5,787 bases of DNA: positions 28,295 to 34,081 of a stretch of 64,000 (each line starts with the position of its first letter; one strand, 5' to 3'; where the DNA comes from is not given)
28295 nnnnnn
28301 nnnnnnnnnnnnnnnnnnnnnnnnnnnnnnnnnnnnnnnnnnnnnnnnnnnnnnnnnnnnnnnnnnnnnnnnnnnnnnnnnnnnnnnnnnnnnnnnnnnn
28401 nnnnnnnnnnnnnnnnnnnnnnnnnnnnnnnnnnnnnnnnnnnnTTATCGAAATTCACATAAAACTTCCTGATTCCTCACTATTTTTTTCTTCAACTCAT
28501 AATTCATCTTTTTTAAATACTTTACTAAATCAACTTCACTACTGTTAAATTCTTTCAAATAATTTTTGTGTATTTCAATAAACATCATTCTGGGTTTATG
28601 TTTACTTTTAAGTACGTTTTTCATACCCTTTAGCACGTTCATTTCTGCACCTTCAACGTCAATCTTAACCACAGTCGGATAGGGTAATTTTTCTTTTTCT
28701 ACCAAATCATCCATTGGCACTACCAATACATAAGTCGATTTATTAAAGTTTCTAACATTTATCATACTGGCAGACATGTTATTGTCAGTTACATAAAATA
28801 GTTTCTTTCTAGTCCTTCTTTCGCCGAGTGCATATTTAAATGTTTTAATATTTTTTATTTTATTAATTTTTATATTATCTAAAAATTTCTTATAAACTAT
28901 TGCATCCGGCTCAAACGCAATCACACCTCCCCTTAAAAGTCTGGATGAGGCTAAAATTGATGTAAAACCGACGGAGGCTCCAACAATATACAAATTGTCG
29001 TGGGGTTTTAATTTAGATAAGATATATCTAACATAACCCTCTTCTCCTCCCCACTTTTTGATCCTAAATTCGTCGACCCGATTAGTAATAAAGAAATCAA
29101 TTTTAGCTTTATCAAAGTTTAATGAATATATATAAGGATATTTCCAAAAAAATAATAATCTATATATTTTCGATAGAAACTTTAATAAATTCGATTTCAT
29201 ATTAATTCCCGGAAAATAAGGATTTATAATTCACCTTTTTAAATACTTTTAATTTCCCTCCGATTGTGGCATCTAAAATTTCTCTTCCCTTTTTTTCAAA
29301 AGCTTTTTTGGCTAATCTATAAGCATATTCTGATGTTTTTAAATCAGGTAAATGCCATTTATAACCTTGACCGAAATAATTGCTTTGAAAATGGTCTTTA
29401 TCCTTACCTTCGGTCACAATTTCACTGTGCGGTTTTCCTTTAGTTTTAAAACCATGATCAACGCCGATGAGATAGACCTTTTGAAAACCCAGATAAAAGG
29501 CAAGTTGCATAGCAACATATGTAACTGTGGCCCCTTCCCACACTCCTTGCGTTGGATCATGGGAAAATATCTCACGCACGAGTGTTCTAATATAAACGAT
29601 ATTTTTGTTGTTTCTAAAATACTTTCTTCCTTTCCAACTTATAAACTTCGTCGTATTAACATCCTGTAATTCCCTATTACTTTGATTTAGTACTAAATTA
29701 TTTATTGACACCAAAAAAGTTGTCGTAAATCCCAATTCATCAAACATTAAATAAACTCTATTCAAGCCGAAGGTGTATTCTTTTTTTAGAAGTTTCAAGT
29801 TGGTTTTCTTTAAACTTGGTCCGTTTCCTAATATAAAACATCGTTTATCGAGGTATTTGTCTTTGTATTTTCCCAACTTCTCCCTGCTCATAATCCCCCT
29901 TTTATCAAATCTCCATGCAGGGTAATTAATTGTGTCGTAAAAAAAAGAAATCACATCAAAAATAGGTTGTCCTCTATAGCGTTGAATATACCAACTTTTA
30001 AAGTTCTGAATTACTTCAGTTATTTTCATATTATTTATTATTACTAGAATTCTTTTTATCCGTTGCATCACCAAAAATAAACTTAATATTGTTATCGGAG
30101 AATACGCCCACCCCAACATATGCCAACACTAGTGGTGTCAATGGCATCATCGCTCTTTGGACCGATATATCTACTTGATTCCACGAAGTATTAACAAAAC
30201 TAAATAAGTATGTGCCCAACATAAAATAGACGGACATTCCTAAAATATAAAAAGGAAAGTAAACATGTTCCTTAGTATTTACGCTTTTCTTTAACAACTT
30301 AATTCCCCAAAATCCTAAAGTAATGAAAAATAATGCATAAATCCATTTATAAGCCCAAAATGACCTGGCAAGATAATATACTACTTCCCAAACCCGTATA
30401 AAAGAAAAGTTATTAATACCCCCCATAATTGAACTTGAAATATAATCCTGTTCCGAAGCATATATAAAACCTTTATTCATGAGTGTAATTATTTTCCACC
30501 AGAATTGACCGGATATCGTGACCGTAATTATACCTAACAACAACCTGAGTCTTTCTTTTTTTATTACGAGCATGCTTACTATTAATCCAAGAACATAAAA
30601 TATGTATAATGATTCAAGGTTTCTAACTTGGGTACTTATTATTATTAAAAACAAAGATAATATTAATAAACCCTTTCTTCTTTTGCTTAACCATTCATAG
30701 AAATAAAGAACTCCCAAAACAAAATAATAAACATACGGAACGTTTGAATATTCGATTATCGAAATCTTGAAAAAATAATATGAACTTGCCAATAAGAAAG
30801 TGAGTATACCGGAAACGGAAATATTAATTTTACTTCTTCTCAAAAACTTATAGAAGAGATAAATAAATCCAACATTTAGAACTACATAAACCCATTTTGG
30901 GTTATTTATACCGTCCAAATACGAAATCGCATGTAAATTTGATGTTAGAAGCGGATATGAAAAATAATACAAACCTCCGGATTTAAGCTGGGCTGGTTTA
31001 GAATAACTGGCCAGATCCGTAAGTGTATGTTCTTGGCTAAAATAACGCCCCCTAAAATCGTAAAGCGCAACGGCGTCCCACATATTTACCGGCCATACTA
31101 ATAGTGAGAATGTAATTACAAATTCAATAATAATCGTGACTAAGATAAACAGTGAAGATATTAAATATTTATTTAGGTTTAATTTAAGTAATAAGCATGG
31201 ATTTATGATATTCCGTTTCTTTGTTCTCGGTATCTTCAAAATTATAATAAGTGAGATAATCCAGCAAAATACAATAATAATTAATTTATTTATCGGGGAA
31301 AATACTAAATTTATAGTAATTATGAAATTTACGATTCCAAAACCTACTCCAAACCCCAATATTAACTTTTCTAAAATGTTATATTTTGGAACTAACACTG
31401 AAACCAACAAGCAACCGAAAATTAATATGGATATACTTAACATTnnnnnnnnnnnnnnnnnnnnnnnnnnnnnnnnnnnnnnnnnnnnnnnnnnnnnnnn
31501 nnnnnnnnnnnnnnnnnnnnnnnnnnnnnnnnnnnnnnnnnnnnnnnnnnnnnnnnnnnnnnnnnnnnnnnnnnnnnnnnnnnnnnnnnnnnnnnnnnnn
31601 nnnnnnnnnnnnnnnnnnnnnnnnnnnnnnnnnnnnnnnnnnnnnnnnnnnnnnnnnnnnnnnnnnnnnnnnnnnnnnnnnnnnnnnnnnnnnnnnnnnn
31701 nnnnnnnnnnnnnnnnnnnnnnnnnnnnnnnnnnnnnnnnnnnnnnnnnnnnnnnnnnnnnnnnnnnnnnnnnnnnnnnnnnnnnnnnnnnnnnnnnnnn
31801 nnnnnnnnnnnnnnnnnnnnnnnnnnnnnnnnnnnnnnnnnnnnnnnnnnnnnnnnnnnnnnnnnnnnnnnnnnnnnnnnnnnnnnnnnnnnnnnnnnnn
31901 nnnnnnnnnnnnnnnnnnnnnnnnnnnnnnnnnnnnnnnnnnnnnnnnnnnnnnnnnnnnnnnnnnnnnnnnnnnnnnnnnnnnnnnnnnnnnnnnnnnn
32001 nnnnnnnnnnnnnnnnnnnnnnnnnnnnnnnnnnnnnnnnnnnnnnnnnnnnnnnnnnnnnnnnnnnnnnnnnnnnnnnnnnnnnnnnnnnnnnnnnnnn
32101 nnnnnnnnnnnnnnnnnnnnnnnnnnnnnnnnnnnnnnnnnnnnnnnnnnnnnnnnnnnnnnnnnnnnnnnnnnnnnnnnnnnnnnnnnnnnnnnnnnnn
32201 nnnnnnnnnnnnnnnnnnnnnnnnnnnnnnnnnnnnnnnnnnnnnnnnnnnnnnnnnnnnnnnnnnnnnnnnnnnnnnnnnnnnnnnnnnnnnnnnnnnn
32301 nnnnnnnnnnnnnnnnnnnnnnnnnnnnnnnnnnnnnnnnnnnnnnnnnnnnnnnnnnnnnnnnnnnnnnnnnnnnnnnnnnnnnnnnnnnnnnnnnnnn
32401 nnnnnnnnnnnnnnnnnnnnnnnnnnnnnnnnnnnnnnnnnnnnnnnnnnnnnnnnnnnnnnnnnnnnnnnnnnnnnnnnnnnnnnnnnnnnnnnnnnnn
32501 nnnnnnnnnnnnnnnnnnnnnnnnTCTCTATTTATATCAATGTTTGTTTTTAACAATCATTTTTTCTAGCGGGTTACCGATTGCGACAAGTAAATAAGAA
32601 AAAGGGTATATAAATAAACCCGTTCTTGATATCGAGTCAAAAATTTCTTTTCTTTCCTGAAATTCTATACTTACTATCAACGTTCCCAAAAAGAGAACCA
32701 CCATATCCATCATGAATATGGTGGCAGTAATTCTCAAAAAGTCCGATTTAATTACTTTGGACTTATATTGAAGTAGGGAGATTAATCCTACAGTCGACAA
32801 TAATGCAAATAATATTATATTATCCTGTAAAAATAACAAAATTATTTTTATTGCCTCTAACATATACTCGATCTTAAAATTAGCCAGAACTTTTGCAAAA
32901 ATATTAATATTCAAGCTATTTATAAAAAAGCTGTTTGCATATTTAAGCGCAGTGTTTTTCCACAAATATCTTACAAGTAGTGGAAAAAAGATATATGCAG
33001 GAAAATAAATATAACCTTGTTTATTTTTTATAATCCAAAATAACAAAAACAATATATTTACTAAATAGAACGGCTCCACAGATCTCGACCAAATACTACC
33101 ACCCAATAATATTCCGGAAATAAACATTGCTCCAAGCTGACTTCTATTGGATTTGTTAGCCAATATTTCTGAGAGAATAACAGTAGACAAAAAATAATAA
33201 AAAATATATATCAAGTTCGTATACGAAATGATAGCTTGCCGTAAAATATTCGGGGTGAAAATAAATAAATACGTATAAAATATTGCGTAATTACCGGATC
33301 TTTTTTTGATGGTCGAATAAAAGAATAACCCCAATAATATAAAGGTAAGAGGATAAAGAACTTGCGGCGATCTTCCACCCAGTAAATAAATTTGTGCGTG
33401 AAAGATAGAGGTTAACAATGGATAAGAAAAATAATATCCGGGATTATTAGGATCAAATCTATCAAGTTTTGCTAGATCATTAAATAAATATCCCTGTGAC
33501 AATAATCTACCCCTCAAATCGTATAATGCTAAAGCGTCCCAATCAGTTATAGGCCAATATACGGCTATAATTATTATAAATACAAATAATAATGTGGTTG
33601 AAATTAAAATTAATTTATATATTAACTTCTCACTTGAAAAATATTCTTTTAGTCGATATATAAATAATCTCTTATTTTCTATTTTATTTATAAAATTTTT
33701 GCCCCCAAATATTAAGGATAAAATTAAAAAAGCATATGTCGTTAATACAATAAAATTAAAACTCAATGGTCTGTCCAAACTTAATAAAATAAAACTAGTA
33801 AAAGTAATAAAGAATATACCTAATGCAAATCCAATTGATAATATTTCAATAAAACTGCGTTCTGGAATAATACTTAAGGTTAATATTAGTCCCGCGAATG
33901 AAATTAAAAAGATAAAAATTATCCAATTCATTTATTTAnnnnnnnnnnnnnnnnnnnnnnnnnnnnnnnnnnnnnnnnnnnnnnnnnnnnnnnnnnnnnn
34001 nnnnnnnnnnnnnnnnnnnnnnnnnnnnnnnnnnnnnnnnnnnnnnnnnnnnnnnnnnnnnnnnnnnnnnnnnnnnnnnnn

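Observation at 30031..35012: Tandem duplication of a two-gene membrane module (A-B, A-B) of unknown function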

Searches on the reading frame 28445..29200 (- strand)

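Call 25: search_protein_families(library=pfam, proteins=[window:28445-29200:-], max_evalue=0.001)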
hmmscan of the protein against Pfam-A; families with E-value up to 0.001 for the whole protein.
window:28445-29200:- (251 aa): 2 families
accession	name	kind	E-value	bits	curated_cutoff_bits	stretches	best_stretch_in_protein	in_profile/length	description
PF05050.19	Methyltransf_21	-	2.3e-19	70.6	22.7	1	73-236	2-173/173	Methyltransferase FkbM domain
PF05575.17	V_cholerae_RfbT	-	6.1e-07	29.5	27.9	1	55-202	68-218/286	Vibrio cholerae RfbT protein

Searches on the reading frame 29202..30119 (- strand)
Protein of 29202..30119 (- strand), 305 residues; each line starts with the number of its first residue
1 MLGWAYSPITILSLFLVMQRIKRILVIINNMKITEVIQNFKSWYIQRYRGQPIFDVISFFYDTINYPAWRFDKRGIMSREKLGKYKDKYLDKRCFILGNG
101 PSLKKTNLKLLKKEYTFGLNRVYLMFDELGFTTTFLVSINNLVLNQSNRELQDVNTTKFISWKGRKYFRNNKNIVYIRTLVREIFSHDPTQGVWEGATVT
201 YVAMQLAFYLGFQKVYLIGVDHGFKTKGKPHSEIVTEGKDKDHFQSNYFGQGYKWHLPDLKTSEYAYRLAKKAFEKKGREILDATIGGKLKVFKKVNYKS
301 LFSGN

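Call 25: search_protein_families(library=pfam, proteins=[window:29202-30119:-], max_evalue=0.001)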
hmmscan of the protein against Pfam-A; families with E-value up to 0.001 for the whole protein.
window:29202-30119:- (305 aa): 1 family
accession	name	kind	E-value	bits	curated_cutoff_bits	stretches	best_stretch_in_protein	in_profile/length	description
PF01973.23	MptE-like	-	1.6e-13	51.2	34.6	1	81-226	14-170/171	6-hydroxymethylpterin diphosphokinase MptE-like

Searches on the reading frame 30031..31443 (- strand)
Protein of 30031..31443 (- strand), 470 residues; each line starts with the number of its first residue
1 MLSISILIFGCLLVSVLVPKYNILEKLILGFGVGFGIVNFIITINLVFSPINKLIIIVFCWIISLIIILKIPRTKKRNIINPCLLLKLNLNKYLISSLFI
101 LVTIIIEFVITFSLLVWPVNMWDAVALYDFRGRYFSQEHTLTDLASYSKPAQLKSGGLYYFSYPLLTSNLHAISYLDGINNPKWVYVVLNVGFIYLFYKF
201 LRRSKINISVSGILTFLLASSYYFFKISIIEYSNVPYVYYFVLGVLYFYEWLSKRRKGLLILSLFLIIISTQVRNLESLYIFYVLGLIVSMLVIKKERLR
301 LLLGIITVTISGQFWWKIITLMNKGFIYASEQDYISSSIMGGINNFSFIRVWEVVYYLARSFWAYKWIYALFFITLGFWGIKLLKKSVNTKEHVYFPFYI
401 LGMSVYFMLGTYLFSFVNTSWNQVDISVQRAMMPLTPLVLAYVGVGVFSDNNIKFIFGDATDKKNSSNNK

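Call 5: search_protein_families(library=pfam, proteins=[window:30031-31443:-], max_evalue=1)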
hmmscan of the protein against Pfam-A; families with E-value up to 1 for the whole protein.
window:30031-31443:- (470 aa): 0 families

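Call 9: search_protein_families(library=ncbifam, proteins=[window:30031-31443:-], max_evalue=1)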
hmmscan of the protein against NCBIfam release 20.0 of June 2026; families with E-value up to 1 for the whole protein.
window:30031-31443:- (470 aa): 0 families

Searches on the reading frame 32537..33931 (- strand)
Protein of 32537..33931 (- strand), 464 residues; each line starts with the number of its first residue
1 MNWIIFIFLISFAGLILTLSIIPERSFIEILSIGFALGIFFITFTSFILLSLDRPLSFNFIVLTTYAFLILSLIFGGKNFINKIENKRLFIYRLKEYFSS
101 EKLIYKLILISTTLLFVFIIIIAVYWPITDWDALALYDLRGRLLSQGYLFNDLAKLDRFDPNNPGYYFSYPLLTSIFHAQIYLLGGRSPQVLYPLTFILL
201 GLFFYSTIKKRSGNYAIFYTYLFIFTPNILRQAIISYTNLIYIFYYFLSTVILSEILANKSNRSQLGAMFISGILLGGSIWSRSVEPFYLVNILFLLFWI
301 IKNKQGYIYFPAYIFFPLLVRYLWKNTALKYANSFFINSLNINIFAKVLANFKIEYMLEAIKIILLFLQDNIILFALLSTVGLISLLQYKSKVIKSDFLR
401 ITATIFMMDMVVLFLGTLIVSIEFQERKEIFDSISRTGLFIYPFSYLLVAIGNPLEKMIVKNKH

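Call 5: search_protein_families(library=pfam, proteins=[window:32537-33931:-], max_evalue=1)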
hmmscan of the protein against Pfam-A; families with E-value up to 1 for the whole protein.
window:32537-33931:- (464 aa): 2 families
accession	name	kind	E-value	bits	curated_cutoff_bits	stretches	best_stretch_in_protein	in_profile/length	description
PF00507.24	Oxidored_q4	-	0.049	14.3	23.3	1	250-298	4-52/99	NADH-ubiquinone/plastoquinone oxidoreductase, chain 3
PF11970.14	GPR_Gpa2_C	-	0.69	10.5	21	1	439-452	14-27/76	G protein-coupled glucose receptor regulating Gpa2 C-term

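Call 9: search_protein_families(library=ncbifam, proteins=[window:32537-33931:-], max_evalue=1)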
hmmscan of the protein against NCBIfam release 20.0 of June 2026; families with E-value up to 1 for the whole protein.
window:32537-33931:- (464 aa): 0 families

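Call 12: find_homologous_proteins(query=window:32537-33931:-, max_evalue=0.001)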
Query window:32537-33931:- (464 aa): 23 proteins with E <= 0.001 among 8000 candidates.
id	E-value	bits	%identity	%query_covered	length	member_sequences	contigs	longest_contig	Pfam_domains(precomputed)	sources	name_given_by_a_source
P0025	2.2e-285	965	100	100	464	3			-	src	-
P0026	9.4e-253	857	93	100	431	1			-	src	-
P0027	9.9e-68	248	37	89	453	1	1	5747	-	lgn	-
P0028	3.2e-33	134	33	95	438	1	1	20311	-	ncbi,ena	-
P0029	3.3e-33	134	32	99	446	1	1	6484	-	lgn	-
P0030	1.4e-32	132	29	95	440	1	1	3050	PF13231.13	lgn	-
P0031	1.4e-32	132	32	95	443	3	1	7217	-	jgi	-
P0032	1.4e-31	128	30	93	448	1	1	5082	-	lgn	-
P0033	2.5e-31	128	30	92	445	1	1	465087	-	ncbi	-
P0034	9.9e-31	126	33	95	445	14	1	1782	-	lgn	-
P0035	4.1e-30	124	29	99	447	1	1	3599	-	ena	-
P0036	1.3e-29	122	31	93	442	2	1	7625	PF13231.13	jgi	-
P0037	1.4e-28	119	30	69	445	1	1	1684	-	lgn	-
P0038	4.7e-28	117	29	91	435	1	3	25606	-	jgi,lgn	-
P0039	1.4e-25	109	37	44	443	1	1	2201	PF13231.13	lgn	-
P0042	4.2e-23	100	29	95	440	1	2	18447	PF13231.13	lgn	-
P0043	1.1e-21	96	28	63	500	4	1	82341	-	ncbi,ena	-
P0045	2.0e-19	88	26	69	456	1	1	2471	-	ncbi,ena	-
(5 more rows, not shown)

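Call 26: search_solved_structures(query=A2, max_evalue=10)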
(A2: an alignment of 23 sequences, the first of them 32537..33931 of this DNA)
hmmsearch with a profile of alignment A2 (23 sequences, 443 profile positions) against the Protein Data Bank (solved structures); distinct sequences matched with E-value up to 10: 2.
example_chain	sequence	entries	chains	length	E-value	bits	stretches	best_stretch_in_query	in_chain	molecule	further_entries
8irl_A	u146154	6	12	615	1.5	10.7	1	269-425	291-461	Adenine/guanine permease AZG1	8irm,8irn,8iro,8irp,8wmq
8wo7_A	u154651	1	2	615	2.2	10.2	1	269-412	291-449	Adenine/guanine permease AZG1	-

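Call 30: predict_structure(alignment_id=A2)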
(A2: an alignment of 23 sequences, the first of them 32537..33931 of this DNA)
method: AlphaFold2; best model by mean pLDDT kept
length: 464 residues; sequences in the alignment: 23
mean_pLDDT: 86.3   pTM: 0.90
mean pLDDT of the five models: 86.3, 84.5, 84.0, 83.5, 82.5
residues with pLDDT >= 90: 244; 70-90: 157; 50-70: 59; < 50: 4
segments of 3 or more residues with pLDDT < 50: 461-464
pLDDT, mean of each block of 10 residues (from residue 1): 95 95 91 98 97 97 97 91 71 69 87 93 76 77 96 85 75 94 93 95 94 88 92 84 97 92 85 98 90 96 91 96 92 64 70 85 87 79 69 72 92 87 73 84 91 61 46
secondary structure, 60 per line:
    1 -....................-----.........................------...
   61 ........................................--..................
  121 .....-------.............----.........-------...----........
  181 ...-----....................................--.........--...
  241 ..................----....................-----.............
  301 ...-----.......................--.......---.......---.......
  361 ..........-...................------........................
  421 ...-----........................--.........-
elements in order: H2-21 H27-51 H58-100 H103-125 H133-145 H150-158 H173-183 H189-224 H227-235 H238-258 H263-282 H288-303 H309-331 H334-340 H344-350 H354-370 H372-390 H397-423 H429-452 H455-463

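Call 58: find_encoding_contigs(protein=P0043, flank=5000, max_places=1)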
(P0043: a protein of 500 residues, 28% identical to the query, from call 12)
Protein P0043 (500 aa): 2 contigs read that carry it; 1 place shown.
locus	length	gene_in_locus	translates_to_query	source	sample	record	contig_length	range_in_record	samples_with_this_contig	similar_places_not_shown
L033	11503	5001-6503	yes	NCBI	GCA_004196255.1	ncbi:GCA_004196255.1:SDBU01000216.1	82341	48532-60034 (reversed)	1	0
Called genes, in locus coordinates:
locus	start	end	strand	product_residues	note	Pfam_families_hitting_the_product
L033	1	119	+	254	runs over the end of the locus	PF00535:Glycos_transf_2, PF13641:Glyco_tranf_2_3 (weak)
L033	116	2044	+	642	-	PF02366:PMT, PF13231:PMT_2, PF07691:PA14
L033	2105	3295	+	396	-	PF13524:Glyco_trans_1_2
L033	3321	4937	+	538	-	PF13424:TPR_12 (weak), PF13431:TPR_17 (faint), PF13414:TPR_11, PF00515:TPR_1 (weak), PF07719:TPR_2 (weak), PF13414:TPR_11, PF13432:TPR_16 (weak), PF00515:TPR_1 (weak), +5 more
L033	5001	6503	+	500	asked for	-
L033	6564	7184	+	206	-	PF00535:Glycos_transf_2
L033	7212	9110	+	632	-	PF13231:PMT_2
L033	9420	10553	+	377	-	PF13439:Glyco_transf_4, PF13579:Glyco_trans_4_4 (faint), PF00534:Glycos_transf_1, PF13692:Glyco_trans_1_4, PF20706:GT4-conflict (weak), PF13524:Glyco_trans_1_2 (weak)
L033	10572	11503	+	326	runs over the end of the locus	PF01073:3Beta_HSD (faint), PF01370:Epimerase, PF02719:Polysacc_synt_2 (faint), PF04321:RmlD_sub_bind (faint), PF16363:GDP_Man_Dehyd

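Call 59: find_encoding_contigs(protein=P0033, flank=5000, max_places=1)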
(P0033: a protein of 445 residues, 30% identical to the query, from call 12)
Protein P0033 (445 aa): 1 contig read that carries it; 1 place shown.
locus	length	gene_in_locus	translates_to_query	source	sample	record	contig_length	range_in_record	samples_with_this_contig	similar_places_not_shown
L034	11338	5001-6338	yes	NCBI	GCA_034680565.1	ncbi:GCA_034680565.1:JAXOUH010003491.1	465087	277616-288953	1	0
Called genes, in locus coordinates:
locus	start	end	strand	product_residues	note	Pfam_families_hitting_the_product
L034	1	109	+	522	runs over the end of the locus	-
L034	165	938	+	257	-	PF01209:Ubie_methyltran, PF06080:DUF938, PF10294:Methyltransf_16 (weak), PF13489:Methyltransf_23, PF08241:Methyltransf_11, PF08242:Methyltransf_12, PF13649:Methyltransf_25, PF13847:Methyltransf_31, +1 more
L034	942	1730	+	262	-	PF07021:MetW, PF13489:Methyltransf_23, PF13847:Methyltransf_31, PF08241:Methyltransf_11, PF08242:Methyltransf_12, PF13649:Methyltransf_25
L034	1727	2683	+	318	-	-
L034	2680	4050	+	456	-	-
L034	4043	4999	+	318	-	-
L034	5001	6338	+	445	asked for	-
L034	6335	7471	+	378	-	PF13439:Glyco_transf_4, PF20706:GT4-conflict, PF00534:Glycos_transf_1, PF13692:Glyco_trans_1_4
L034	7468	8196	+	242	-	PF01209:Ubie_methyltran (weak), PF13489:Methyltransf_23, PF08003:Methyltransf_9 (weak), PF07021:MetW, PF13649:Methyltransf_25, PF13847:Methyltransf_31, PF08241:Methyltransf_11, PF08242:Methyltransf_12, +1 more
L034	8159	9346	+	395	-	PF13439:Glyco_transf_4 (weak), PF20706:GT4-conflict, PF00534:Glycos_transf_1, PF13692:Glyco_trans_1_4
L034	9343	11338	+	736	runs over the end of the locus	-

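Call 60: find_encoding_contigs(protein=P0045, flank=5000, max_places=1)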
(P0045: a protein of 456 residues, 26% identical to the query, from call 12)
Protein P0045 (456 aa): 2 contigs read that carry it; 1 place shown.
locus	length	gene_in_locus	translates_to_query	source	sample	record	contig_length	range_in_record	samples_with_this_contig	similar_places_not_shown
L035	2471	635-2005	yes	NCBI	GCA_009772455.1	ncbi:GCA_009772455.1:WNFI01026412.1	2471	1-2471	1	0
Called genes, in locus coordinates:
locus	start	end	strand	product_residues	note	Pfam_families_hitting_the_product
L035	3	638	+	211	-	?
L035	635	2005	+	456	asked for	-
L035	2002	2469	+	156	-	?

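Call 65: search_protein_families(library=pfam, alignment_id=A2, max_evalue=0.01)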
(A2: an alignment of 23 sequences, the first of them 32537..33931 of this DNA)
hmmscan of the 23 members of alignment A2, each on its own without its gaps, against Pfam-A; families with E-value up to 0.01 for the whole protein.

A. member 1, window:32537-33931:- (464 aa): 0 families

B. families by the number of members that match (of 23 scanned): 1 family
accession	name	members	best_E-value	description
PF13231.12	PMT_2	11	6.5e-07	Dolichyl-phosphate-mannose-protein mannosyltransferase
